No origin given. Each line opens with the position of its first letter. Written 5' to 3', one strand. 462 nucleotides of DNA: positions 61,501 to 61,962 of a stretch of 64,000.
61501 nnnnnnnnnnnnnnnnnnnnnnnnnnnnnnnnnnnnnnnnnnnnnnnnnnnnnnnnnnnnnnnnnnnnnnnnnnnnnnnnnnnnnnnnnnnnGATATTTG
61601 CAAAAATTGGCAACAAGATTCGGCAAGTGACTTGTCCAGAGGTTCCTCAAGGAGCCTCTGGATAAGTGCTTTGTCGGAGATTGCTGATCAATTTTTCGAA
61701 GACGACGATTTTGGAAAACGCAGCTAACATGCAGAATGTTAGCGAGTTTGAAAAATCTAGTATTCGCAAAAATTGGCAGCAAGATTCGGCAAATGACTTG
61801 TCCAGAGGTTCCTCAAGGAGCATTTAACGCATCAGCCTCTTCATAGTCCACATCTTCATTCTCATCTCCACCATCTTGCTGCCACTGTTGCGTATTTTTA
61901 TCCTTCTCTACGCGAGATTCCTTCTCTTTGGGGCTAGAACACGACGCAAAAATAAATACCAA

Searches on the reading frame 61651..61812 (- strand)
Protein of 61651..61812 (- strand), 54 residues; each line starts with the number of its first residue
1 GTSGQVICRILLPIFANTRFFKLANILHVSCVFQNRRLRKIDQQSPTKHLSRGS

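Call 65: find_homologous_proteins(query=window:61651-61812:-, max_evalue=1)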
Query seq(54 aa) (54 aa): 1 proteins with E <= 1 among 1 candidates.
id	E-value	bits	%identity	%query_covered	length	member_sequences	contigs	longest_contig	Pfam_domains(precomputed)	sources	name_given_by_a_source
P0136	7.4e-25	102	91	100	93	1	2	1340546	-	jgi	jgi:hypothetical protein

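Call 66: find_encoding_contigs(protein=P0136, flank=10000, max_places=6)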
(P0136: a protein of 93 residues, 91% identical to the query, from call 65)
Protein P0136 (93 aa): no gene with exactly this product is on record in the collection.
